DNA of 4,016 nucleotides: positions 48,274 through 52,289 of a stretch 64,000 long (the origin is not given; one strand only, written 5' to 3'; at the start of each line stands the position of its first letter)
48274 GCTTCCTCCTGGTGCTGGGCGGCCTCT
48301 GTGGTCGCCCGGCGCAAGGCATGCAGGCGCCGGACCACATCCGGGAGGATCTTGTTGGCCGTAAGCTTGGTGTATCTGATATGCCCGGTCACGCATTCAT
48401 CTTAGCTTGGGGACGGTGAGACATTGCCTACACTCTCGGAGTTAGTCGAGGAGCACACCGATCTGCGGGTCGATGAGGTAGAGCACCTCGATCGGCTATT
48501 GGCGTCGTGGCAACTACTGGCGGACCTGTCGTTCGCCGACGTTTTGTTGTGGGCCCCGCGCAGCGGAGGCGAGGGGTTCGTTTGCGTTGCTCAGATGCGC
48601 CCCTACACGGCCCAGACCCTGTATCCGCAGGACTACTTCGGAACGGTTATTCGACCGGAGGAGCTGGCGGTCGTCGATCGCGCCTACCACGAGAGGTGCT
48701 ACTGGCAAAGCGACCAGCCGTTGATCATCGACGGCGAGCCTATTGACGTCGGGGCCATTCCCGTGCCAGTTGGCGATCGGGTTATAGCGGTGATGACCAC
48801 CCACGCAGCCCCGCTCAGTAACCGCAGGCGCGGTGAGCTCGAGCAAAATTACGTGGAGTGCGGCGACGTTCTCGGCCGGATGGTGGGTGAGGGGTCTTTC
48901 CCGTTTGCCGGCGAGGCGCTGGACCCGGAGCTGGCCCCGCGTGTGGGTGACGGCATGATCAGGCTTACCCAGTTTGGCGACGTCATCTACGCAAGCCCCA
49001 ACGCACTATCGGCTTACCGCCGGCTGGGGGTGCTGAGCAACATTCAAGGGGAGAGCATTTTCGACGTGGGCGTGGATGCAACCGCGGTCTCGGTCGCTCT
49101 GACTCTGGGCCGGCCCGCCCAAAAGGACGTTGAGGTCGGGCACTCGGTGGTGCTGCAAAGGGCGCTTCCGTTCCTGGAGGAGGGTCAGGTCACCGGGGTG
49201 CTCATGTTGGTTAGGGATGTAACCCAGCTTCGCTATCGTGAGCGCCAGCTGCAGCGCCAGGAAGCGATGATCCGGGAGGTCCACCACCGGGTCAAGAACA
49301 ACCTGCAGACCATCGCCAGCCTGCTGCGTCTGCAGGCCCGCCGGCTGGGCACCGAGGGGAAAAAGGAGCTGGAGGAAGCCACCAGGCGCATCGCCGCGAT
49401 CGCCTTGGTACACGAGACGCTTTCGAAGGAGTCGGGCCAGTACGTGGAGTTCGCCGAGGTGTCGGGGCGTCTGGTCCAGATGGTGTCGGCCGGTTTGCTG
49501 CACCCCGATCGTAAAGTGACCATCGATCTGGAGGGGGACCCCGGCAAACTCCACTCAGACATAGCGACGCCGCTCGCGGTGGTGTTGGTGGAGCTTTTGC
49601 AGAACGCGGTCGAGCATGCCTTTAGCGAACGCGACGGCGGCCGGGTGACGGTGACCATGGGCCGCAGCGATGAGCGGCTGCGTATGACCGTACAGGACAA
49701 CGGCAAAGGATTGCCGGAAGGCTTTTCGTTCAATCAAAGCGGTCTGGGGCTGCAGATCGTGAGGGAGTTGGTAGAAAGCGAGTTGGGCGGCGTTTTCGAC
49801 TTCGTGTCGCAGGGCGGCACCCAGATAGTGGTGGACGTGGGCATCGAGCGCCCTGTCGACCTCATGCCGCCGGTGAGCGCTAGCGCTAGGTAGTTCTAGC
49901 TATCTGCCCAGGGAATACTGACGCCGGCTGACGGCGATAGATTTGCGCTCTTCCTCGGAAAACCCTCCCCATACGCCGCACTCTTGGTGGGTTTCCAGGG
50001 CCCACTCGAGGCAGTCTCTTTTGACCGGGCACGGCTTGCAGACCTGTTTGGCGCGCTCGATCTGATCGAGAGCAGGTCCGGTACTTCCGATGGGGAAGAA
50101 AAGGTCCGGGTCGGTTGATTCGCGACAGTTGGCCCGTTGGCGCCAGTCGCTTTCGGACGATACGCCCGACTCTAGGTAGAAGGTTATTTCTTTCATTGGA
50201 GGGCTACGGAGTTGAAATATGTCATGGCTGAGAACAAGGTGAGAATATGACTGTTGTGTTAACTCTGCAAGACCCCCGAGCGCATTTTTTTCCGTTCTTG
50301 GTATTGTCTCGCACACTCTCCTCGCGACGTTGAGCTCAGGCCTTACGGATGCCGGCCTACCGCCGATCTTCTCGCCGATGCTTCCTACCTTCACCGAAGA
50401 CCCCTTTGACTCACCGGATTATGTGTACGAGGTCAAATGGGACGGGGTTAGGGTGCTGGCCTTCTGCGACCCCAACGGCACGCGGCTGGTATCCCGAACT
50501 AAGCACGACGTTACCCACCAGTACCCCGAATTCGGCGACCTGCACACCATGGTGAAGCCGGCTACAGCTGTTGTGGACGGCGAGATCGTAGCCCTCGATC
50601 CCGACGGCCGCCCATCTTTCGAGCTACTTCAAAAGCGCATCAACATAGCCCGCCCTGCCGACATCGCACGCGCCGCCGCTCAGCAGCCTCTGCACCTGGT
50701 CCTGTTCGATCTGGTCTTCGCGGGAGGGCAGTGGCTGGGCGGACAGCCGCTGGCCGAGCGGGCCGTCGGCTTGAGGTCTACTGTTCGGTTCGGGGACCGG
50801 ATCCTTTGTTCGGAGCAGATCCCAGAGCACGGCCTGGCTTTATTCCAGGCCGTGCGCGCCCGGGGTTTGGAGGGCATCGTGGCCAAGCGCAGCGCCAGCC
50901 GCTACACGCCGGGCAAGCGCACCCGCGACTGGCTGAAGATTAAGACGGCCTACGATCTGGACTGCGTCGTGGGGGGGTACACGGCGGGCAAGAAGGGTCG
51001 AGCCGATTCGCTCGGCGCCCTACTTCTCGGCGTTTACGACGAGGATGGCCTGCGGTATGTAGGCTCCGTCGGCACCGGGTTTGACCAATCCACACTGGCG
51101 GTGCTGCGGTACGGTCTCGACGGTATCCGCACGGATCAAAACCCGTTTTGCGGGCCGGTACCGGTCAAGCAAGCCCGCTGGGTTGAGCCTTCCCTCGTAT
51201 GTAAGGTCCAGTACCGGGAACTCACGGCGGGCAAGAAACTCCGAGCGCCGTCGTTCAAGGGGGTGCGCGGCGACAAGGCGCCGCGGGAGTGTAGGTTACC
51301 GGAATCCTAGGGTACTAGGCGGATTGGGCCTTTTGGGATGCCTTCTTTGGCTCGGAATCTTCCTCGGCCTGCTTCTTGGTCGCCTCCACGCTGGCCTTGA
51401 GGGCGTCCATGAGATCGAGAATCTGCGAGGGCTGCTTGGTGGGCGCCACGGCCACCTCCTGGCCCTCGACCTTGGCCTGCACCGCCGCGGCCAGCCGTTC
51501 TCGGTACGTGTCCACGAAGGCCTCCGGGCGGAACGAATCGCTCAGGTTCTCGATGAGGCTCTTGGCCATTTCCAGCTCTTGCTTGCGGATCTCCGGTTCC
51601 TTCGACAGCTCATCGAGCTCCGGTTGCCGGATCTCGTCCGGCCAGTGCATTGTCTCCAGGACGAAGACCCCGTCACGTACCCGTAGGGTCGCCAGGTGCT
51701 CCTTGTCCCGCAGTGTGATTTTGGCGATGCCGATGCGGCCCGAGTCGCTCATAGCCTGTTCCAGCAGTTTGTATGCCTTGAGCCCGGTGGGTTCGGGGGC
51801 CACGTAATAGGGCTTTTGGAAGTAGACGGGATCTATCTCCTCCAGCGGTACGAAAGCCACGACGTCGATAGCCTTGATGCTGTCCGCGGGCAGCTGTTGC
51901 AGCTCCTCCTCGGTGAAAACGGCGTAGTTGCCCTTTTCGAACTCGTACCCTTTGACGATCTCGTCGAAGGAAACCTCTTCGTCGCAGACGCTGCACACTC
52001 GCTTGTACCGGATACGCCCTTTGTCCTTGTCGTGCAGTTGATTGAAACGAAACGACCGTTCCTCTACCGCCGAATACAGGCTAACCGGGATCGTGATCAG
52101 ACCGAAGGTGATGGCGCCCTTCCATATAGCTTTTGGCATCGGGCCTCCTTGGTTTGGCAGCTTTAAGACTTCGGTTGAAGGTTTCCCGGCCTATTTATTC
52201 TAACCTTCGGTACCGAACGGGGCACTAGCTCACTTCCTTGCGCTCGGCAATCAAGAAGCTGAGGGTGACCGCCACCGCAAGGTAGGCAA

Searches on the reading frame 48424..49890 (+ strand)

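Call 36: search_protein_families(library=pfam, proteins=[window:48424-49890:+])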
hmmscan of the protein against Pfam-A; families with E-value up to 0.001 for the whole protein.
window:48424-49890:+ (489 aa): 5 families
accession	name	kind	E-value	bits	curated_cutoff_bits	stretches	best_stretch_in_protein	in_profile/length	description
PF12282.15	GAF_PdtaS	-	1e-41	142.7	23.7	1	4-146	1-144/145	Histidine kinase PdtaS, GAF domain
PF07568.18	HisKA_2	-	2.5e-21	76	22.3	1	285-353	1-71/76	Histidine kinase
PF02518.31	HATPase_c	-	5.3e-14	53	26.4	1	382-471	4-106/111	Histidine kinase-, DNA gyrase B-, and HSP90-like ATPase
PF07536.20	HWE_HK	-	7.3e-10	39.9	22.8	1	285-353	1-68/83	HWE histidine kinase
PF13581.12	HATPase_c_2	-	3.9e-09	37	27.4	1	376-452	24-111/127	Histidine kinase-like ATPase domain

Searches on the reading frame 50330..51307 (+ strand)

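Call 37: search_protein_families(library=pfam, proteins=[window:50330-51307:+])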
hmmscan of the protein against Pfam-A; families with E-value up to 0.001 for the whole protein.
window:50330-51307:+ (326 aa): 2 families
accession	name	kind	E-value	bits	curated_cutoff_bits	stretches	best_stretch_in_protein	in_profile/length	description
PF01068.26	DNA_ligase_A_M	-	6.2e-32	111.4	26.2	1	27-205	18-204/204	ATP dependent DNA ligase domain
PF04679.21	DNA_ligase_A_C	-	2.3e-27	95.7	27.5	1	225-316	2-94/94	ATP dependent DNA ligase C terminal region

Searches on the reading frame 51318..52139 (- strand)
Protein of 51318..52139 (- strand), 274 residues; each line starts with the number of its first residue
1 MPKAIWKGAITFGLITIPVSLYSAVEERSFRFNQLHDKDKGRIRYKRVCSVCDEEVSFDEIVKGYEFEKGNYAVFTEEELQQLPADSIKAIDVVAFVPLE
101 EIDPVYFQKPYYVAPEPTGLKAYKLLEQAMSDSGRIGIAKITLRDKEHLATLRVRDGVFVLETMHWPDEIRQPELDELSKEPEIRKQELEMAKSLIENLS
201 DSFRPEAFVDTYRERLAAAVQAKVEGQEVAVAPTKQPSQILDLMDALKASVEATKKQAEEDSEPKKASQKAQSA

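Call 37: search_protein_families(library=pfam, proteins=[window:51318-52139:-])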
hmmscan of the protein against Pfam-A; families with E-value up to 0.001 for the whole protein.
window:51318-52139:- (274 aa): 1 family
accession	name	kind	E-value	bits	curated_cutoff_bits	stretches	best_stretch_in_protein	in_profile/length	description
PF02735.22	Ku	-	2.2e-54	184.7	25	1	12-191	2-190/190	Ku70/Ku80 beta-barrel domain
